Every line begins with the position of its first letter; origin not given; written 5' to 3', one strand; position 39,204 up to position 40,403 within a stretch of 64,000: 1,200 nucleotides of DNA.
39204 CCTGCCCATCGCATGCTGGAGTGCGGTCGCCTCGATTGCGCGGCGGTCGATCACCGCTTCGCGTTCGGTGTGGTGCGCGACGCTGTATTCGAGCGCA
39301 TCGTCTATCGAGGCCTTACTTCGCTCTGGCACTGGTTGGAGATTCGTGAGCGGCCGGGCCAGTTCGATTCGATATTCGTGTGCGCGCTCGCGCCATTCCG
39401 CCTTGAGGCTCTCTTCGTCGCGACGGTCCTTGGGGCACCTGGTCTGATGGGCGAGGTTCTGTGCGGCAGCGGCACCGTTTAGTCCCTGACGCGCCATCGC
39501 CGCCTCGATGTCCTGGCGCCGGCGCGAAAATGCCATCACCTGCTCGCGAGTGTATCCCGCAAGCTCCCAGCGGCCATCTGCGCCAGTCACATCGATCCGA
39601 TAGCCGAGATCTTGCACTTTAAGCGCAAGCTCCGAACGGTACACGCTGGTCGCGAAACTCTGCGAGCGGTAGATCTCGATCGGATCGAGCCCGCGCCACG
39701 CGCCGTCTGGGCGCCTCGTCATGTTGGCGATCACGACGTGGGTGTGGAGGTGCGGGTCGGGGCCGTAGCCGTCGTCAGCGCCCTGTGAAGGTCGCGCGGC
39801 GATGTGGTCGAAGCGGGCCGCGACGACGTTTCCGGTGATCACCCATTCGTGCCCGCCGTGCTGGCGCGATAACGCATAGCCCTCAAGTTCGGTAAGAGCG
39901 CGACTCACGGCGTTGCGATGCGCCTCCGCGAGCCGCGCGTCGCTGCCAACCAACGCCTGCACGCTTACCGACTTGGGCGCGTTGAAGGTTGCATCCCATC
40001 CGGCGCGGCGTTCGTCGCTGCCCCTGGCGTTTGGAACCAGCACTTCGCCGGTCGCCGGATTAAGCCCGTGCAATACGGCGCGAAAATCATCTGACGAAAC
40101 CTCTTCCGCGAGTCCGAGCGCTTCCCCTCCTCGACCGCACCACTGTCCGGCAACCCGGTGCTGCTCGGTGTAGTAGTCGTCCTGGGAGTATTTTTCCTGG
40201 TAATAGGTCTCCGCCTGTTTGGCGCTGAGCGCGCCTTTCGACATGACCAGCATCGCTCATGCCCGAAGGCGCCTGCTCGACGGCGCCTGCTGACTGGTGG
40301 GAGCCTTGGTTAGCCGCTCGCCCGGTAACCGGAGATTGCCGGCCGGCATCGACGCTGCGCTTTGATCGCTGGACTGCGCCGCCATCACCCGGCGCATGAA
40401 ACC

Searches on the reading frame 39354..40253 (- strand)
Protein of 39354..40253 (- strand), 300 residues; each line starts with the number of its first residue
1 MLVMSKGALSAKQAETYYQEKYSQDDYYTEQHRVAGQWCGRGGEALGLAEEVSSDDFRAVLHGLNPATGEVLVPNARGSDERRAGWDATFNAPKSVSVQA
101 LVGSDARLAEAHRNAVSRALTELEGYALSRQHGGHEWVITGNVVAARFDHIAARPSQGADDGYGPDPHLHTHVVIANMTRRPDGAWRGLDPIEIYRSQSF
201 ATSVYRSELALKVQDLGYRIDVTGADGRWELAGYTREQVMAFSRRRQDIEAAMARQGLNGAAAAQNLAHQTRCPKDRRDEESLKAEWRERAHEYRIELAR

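Call 34: search_solved_structures(query=window:39354-40253:-, show_alignments=2)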
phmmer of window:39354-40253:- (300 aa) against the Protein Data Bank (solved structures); distinct sequences matched with E-value up to 0.001: 11.
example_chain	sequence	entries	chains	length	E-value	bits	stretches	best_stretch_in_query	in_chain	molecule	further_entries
1omh_A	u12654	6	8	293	1.2e-48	169.1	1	13-297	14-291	trwC protein | TrwC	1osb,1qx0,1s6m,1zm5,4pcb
2cdm_A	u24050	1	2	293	2.6e-48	168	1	14-297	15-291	TRWC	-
3l57_A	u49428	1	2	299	2.5e-42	148.3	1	17-295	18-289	Mobilization protein TraI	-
3l6t_A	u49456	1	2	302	2.6e-42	148.3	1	17-295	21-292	Mobilization protein TraI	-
8a1b_A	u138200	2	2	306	2.7e-42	148.2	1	17-295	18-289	TraI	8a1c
1p4d_A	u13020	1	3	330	8e-39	136.8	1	10-293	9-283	TraI protein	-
2q7t_A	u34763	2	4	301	1.5e-38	135.9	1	12-293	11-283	Protein traI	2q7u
2a0i_A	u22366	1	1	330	2.1e-38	135.5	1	12-293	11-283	TraI protein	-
9f0z_H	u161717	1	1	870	1.4e-37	132.7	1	11-293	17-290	Multifunctional conjugation protein TraI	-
9f0x_H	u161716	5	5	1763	6e-37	130.7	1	11-293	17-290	Multifunctional conjugation protein TraI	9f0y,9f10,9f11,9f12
5n8o_A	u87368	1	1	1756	8.5e-37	130.2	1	10-293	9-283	DNA helicase I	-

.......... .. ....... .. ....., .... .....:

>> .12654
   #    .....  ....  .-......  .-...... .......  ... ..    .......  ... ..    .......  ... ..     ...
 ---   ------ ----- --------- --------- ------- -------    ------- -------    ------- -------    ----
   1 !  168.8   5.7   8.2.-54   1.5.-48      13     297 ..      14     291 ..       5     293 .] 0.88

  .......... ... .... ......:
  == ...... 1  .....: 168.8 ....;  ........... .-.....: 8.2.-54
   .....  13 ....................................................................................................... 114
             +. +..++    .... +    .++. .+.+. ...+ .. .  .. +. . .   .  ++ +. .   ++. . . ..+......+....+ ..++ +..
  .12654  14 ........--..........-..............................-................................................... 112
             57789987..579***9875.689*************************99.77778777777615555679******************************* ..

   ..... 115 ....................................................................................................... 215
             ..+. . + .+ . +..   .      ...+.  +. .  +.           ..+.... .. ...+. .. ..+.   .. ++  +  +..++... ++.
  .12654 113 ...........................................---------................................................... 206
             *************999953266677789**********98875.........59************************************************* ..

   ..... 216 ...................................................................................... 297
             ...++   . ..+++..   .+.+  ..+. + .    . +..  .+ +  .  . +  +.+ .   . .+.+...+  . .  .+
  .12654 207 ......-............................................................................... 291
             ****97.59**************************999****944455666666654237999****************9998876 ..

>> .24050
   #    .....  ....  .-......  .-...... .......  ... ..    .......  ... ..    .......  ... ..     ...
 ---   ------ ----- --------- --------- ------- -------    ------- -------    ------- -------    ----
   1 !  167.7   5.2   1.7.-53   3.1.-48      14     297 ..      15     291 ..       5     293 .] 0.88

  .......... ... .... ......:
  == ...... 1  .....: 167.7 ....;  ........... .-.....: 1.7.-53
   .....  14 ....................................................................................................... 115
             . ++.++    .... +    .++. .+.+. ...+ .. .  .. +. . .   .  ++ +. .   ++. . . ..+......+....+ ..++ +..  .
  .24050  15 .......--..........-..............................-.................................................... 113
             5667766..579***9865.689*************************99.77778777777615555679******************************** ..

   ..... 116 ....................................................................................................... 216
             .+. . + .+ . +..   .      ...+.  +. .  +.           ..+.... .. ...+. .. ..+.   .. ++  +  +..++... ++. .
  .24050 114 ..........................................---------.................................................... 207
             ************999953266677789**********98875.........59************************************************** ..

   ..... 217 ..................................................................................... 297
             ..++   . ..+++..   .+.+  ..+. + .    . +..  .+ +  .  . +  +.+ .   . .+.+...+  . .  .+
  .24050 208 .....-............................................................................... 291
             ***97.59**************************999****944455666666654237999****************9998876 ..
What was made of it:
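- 37533..40253 (-): MobF/TrwC-type relaxase-helicase, 906 aa. The N-terminal 300 aa match the TrwC structure 1omh at E=1e-48, with the YY..DDYY tyrosines and the HLHTH histidine motif aligned (call 34).
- On MOBF (TrwC/TraI-type) Dtr module with cognate oriT: The alignment to TrwC 1omh has E=1e-48, with the YY/DDYY and HLHTH motifs conserved (call 34).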

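Call 35: search_dna_similar(query=window:39354-40253:-, collection=plasmids, mode=protein, max_rows=25, max_evalue=1e-20)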
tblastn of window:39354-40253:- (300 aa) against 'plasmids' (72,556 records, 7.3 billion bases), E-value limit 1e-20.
The search stops at 5000 records and this limit was reached: more records match than are counted here, and every count below describes the 5000 best-scoring records only.
Records with a match: at least 5000; places in all: 5084; records where one place covers at least 80% of the query: 4889.
Best place of each record, by identity: <60% 5000.
By first word of the organism name: Escherichia 3091; Klebsiella 554; Salmonella 388; Shigella 145; Enterobacter 121; Burkholderia 103; Xanthomonas 96; Pseudomonas 74; Citrobacter 65; Serratia 56; and 64 more.
By predicted mobility (MOB-suite, as given by PLSDB): conjugative 4820; non-mobilizable 98; mobilizable 82.
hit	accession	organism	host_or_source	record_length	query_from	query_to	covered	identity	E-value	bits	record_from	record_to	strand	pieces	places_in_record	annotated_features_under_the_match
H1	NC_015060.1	Granulicella tundricola MP5ACTX9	-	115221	1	300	100%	41.6%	1e-43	166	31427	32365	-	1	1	mobF: MobF family relaxase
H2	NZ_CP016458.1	Blastomonas sp. RAC04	Microbial isolate,Algal phycosphere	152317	1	291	97%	40.1%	1e-39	154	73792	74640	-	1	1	mobF: MobF family relaxase | type IV secretion system DNA-binding domain-containing protein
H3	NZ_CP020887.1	Xanthomonas citri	Citrus x aurantiifolia,Cell culture,leaf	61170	17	300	95%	41.0%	1e-38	151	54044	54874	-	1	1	mobF: MobF family relaxase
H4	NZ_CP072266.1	Xanthomonas citri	Glycine max,cell culture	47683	17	300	95%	41.0%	2e-38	151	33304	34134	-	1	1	mobF: MobF family relaxase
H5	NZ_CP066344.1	Xanthomonas citri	Duranta erecta,Microbe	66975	17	300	95%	41.0%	2e-38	151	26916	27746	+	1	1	mobF: MobF family relaxase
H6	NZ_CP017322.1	Xanthomonas campestris pv. campestris str. CN18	Brassica juncea var. foliosa,cell ...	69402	17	300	95%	41.0%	2e-38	150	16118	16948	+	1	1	mobF: MobF family relaxase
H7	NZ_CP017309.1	Xanthomonas campestris pv. campestris str. CN03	Brassica rapa subsp. ...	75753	17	300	95%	41.0%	2e-38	150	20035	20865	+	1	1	mobF: MobF family relaxase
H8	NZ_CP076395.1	Sphingopyxis indica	Single cell,HCH dumpsite soil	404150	1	300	100%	38.5%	8e-37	146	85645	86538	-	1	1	mobF: MobF family relaxase | type IV secretion system DNA-binding domain-containing protein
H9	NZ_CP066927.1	Xanthomonas campestris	Raphanus sativus cv. Aviso,Cell ...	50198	17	300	95%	40.7%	8e-41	157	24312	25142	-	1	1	mobF: MobF family relaxase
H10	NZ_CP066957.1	Xanthomonas campestris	Thlaspi arvense,Cell Culture,leaf tissue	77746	17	300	95%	40.7%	9e-41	157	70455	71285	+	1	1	mobF: MobF family relaxase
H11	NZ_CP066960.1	Xanthomonas campestris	Sinapis arvensis,Cell Culture,leaf ...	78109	17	300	95%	40.7%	9e-41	157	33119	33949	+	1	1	mobF: MobF family relaxase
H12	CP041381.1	Xanthomonas phaseoli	Anthurium,cell culture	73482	17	300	95%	40.7%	1e-38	151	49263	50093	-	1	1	conjugative relaxase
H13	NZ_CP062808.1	Cupriavidus basilensis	Cell culture,Sediment of a freshwater ...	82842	10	298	96%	39.9%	1e-36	145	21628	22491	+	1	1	mobF: MobF family relaxase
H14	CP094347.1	[Acidovorax] ebreus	cell culture,soil in South China ...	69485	10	298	96%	39.9%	3e-36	144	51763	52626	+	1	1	conjugative relaxase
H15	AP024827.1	Comamonas testosteroni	-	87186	10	298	96%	39.9%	5e-36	144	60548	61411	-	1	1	trwC: conjugative relaxase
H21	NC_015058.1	Granulicella tundricola MP5ACTX9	-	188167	1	276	92%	41.4%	1e-44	169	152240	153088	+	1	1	mobF: MobF family relaxase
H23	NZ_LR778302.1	Denitratisoma oestradiolicum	-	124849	10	298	96%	38.9%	4e-34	138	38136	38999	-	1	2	mobF: MobF family relaxase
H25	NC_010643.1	Providencia rettgeri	-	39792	13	300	96%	38.6%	3e-39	153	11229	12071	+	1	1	mobF: MobF family relaxase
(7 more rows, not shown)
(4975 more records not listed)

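Call 36: get_annotated_region(hit=H25, flank=4500)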
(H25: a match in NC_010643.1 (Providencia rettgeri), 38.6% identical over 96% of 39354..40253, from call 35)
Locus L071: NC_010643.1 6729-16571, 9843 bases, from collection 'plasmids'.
description: Providencia rettgeri plasmid R7K, complete sequence
organism: Providencia rettgeri (NCBI taxid 587)
taxonomy: Bacteria; Pseudomonadota; Gammaproteobacteria; Enterobacterales; Morganellaceae; Providencia; Providencia rettgeri
host: -; source: -; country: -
typing (MOB-suite, as given by PLSDB): conjugative; replicon IncW; relaxase MOBF; mating-pair formation MPF_T
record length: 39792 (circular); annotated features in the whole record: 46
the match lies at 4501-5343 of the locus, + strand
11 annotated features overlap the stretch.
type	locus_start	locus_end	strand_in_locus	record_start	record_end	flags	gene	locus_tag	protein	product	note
CDS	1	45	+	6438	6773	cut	-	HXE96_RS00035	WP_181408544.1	stable inheritance protein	-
CDS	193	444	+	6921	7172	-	-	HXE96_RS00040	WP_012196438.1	hypothetical protein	-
CDS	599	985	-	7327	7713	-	-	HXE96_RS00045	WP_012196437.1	hypothetical protein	-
CDS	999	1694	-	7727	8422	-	stbB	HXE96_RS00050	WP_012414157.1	StbB family protein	-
CDS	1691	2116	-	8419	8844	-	-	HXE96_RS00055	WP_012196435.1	hypothetical protein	-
CDS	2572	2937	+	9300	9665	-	-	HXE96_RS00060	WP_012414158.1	hypothetical protein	-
CDS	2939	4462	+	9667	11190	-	-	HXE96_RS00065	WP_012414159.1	type IV secretion system DNA-binding domain-containing protein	-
CDS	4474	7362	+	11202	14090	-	mobF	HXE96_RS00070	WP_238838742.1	MobF family relaxase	-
CDS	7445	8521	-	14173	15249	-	virB11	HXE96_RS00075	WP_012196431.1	P-type DNA transfer ATPase VirB11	GO:0044097 - secretion by the type IV secretion system [Evidence IEA]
CDS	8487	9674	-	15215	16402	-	virB10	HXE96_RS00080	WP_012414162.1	type IV secretion system protein VirB10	-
CDS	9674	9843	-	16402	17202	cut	virB9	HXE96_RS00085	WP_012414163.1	P-type conjugative transfer protein VirB9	-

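Call 37: get_annotated_region(hit=H1, flank=4500)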
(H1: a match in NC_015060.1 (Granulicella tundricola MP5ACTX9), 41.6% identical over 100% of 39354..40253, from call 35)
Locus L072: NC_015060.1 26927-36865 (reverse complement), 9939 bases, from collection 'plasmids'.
description: Granulicella tundricola MP5ACTX9 plasmid pACIX905, complete sequence
organism: Granulicella tundricola MP5ACTX9 (NCBI taxid 1198114)
taxonomy: Bacteria; Acidobacteriota; Terriglobia; Terriglobales; Acidobacteriaceae; Granulicella; Granulicella tundricola; Granulicella tundricola MP5ACTX9
host: -; source: -; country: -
typing (MOB-suite, as given by PLSDB): conjugative; replicon rep_cluster_93; relaxase MOBF; mating-pair formation MPF_T
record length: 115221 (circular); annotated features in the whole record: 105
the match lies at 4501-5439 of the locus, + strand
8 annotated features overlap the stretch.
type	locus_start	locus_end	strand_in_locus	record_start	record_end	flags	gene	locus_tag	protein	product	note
CDS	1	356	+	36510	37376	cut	-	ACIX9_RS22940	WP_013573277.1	VirB8/TrbF family protein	-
CDS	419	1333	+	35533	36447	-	-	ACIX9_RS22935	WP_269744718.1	CpaF/VirB11 family protein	-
CDS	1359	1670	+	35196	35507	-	-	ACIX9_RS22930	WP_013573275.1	hypothetical protein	-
CDS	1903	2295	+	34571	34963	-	-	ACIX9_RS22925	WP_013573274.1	hypothetical protein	-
CDS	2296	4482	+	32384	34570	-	-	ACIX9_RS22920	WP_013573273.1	type IV secretion system DNA-binding domain-containing protein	-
CDS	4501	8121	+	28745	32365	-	mobF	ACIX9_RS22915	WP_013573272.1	MobF family relaxase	-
CDS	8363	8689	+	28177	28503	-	-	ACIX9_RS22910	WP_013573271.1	hypothetical protein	-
CDS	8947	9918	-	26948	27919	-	-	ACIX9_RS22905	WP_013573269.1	hypothetical protein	-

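Call 73: get_annotated_region(hit=H21, flank=4000)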
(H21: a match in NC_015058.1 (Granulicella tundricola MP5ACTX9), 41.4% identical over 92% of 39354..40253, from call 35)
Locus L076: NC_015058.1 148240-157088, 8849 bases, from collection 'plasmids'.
description: Granulicella tundricola MP5ACTX9 plasmid pACIX903, complete sequence
organism: Granulicella tundricola MP5ACTX9 (NCBI taxid 1198114)
taxonomy: Bacteria; Acidobacteriota; Terriglobia; Terriglobales; Acidobacteriaceae; Granulicella; Granulicella tundricola; Granulicella tundricola MP5ACTX9
host: -; source: -; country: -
typing (MOB-suite, as given by PLSDB): conjugative; relaxase MOBF; mating-pair formation MPF_T
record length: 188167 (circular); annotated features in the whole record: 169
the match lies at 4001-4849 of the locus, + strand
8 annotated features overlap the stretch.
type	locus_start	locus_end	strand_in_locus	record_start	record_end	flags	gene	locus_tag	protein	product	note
CDS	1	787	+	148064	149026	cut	-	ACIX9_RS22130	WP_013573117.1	ATPase, T2SS/T4P/T4SS family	-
CDS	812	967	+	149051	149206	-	-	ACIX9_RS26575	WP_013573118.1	hypothetical protein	-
CDS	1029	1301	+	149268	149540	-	-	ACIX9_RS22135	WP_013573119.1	hypothetical protein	-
CDS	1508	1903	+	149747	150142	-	-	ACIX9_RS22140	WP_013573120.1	hypothetical protein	-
CDS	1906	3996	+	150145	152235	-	-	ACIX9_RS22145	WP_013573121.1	type IV secretion system DNA-binding domain-containing protein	-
CDS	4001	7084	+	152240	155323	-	mobF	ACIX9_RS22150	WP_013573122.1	MobF family relaxase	-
CDS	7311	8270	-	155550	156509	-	-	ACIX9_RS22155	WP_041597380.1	IS5 family transposase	-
CDS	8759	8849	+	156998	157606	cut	-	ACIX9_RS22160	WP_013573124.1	recombinase family protein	GO:0006310 - DNA recombination [Evidence IEA]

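Call 74: get_annotated_region(hit=H2, flank=4000)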
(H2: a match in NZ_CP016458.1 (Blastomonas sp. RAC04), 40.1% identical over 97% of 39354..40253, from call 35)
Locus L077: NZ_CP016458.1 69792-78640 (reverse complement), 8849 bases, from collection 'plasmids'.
description: Blastomonas sp. RAC04 plasmid pBSY18_2, complete sequence
organism: Blastomonas sp. RAC04 (NCBI taxid 1842535)
taxonomy: Bacteria; Pseudomonadota; Alphaproteobacteria; Sphingomonadales; Sphingomonadaceae; Blastomonas; Blastomonas sp. RAC04
host: -; source: Microbial isolate,Algal phycosphere; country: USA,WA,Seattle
typing (MOB-suite, as given by PLSDB): mobilizable; relaxase MOBF
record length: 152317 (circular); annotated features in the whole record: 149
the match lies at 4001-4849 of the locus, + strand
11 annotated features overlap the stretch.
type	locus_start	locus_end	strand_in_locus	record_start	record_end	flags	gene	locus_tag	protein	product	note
CDS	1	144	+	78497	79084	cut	-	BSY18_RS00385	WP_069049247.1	S26 family signal peptidase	GO:0006465 - signal peptide processing [Evidence IEA]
CDS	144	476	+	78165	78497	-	-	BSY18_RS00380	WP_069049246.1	DUF736 domain-containing protein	-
CDS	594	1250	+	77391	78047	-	-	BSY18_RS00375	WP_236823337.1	lytic transglycosylase domain-containing protein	-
CDS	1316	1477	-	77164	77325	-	-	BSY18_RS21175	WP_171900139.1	hypothetical protein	-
CDS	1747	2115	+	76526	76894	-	-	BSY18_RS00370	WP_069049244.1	hypothetical protein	-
CDS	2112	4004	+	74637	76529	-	-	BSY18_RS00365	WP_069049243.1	type IV secretion system DNA-binding domain-containing protein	-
CDS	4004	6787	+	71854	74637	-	mobF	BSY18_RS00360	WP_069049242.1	MobF family relaxase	-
CDS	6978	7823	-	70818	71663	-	-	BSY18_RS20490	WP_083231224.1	JAB domain-containing protein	-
CDS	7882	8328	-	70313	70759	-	-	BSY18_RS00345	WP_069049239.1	hypothetical protein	-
CDS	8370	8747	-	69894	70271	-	-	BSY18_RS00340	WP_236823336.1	hypothetical protein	-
CDS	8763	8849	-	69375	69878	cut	-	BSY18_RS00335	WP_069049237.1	helix-turn-helix transcriptional regulator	GO:0006355 - regulation of DNA-templated transcription [Evidence IEA]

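Call 75: get_annotated_region(hit=H3, flank=4000)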
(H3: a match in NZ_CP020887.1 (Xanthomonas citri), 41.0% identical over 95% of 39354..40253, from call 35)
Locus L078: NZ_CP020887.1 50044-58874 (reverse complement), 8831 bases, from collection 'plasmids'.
description: Xanthomonas citri pv. citri strain TX160149 plasmid unnamed2, complete sequence
organism: Xanthomonas citri (NCBI taxid 611301)
taxonomy: Bacteria; Pseudomonadota; Gammaproteobacteria; Lysobacterales; Lysobacteraceae; Xanthomonas; Xanthomonas citri
host: -; source: Citrus x aurantiifolia,Cell culture,leaf; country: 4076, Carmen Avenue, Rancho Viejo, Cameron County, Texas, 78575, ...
typing (MOB-suite, as given by PLSDB): non-mobilizable
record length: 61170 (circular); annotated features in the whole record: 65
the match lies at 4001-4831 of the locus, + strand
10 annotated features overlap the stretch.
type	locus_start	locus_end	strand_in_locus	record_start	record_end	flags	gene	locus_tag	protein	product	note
CDS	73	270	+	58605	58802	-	-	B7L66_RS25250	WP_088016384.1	hypothetical protein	-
CDS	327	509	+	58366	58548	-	-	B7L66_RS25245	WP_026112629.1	hypothetical protein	-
CDS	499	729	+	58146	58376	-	-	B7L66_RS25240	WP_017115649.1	antitoxin VbhA family protein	-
CDS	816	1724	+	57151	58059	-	-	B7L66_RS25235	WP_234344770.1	Fic family protein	-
CDS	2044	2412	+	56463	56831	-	-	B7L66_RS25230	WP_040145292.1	hypothetical protein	-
CDS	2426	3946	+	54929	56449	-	-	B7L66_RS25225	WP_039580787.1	type IV secretion system DNA-binding domain-containing protein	-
CDS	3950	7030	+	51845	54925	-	mobF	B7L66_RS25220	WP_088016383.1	MobF family relaxase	-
CDS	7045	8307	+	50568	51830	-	-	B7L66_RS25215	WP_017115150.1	DUF1173 domain-containing protein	-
CDS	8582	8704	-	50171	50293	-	-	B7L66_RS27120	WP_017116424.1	hypothetical protein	-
CDS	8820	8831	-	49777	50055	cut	-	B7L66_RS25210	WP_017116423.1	hypothetical protein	-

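Call 85: get_annotated_region(hit=H8, flank=3500)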
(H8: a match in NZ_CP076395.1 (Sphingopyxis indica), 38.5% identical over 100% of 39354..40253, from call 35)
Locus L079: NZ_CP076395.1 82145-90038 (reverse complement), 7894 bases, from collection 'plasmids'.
description: Sphingopyxis indica strain MC4 plasmid pMC4, complete sequence
organism: Sphingopyxis indica (NCBI taxid 436663)
taxonomy: Bacteria; Pseudomonadota; Alphaproteobacteria; Sphingomonadales; Sphingomonadaceae; Sphingopyxis; Sphingopyxis indica
host: -; source: Single cell,HCH dumpsite soil; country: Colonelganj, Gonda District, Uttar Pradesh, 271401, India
typing (MOB-suite, as given by PLSDB): conjugative; relaxase MOBP; mating-pair formation MPF_T
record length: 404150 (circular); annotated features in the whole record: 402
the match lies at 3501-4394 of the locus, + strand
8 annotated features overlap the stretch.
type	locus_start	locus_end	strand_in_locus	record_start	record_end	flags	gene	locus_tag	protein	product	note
CDS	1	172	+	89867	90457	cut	-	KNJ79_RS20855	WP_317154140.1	S26 family signal peptidase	GO:0006465 - signal peptide processing [Evidence IEA]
CDS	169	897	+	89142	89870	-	-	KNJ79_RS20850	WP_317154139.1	lytic transglycosylase domain-containing protein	-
CDS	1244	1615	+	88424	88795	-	-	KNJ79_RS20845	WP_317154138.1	hypothetical protein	-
CDS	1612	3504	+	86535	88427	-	-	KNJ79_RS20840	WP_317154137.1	type IV secretion system DNA-binding domain-containing protein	-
CDS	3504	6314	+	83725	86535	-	mobF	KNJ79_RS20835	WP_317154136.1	MobF family relaxase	-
CDS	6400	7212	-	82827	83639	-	-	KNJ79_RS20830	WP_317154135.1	JAB domain-containing protein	-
CDS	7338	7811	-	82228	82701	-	-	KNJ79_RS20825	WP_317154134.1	hypothetical protein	-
CDS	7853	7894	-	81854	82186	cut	-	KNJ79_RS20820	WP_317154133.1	hypothetical protein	-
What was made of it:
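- On MOBF (TrwC/TraI-type) Dtr module with cognate oriT: The same order is annotated in R7K and in the Granulicella, Blastomonas, Xanthomonas and Sphingopyxis plasmids (calls 36, 37, 73-75, 85).
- Closest known: MOBF conjugative plasmids of Granulicella tundricola. Same: These carry the closest plasmid relaxases, 38-42% identical (call 35), with the same three-gene operon (calls 37, 73, 74, 85).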

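Call 86: get_annotated_region(hit=H13, flank=3500)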
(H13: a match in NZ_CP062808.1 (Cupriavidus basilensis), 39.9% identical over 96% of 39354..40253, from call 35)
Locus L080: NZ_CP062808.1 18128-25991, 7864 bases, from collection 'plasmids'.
description: Cupriavidus basilensis strain DSM 11853 plasmid pRK1-4, complete sequence
organism: Cupriavidus basilensis (NCBI taxid 68895)
taxonomy: Bacteria; Pseudomonadota; Betaproteobacteria; Burkholderiales; Burkholderiaceae; Cupriavidus; Cupriavidus basilensis
host: -; source: Cell culture,Sediment of a freshwater pond enriched in a fixed-bed reactor with 2,6-dichlorophenol as sole ...; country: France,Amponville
typing (MOB-suite, as given by PLSDB): conjugative; replicon rep_cluster_1864; relaxase MOBF,MOBP; mating-pair formation MPF_F
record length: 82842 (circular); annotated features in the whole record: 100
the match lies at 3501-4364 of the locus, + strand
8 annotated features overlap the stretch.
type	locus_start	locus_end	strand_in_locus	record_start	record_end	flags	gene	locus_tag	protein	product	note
CDS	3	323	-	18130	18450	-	-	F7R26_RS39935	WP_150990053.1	hypothetical protein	-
CDS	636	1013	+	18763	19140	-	-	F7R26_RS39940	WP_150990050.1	hypothetical protein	-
CDS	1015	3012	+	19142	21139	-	-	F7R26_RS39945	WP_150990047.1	type IV secretion system DNA-binding domain-containing protein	-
CDS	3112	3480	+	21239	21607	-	-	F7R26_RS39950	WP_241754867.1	protein-disulfide reductase DsbD N-terminal domain-containing protein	-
CDS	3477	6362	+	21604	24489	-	mobF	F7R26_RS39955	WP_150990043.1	MobF family relaxase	-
CDS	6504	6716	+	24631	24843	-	-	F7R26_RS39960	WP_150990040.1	hypothetical protein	-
CDS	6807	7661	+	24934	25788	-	-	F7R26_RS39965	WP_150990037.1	PAS domain-containing protein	-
CDS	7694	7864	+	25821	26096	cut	-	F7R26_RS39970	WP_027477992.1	DUF1805 domain-containing protein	-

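Call 87: get_annotated_region(hit=H23, flank=3500)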
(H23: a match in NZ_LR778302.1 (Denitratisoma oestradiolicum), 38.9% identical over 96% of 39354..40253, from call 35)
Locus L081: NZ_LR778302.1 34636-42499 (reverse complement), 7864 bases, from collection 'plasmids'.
description: Denitratisoma oestradiolicum strain DSM 16959 plasmid pI
organism: Denitratisoma oestradiolicum (NCBI taxid 311182)
taxonomy: Bacteria; Pseudomonadota; Betaproteobacteria; Nitrosomonadales; Sterolibacteriaceae; Denitratisoma; Denitratisoma oestradiolicum
host: -; source: -; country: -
typing (MOB-suite, as given by PLSDB): conjugative; relaxase MOBF; mating-pair formation MPF_F
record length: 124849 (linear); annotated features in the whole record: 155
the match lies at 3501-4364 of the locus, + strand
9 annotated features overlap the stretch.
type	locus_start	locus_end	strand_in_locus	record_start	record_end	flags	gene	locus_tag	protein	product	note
CDS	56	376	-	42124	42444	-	-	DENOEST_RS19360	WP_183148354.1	hypothetical protein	-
CDS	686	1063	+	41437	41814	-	-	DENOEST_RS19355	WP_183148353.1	hypothetical protein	-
CDS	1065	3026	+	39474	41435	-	-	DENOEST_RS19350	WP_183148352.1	type IV secretion system DNA-binding domain-containing protein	-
CDS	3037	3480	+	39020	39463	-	-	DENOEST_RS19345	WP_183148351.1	protein-disulfide reductase DsbD N-terminal domain-containing protein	-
CDS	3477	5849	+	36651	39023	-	mobF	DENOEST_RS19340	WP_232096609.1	MobF family relaxase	-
CDS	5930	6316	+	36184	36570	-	-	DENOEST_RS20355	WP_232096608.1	hypothetical protein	-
CDS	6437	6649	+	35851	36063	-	-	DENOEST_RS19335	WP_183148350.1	hypothetical protein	-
CDS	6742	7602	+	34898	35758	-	-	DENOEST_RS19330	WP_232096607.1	PAS domain-containing protein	-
CDS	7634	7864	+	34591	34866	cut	-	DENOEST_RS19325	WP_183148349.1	DUF1805 domain-containing protein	-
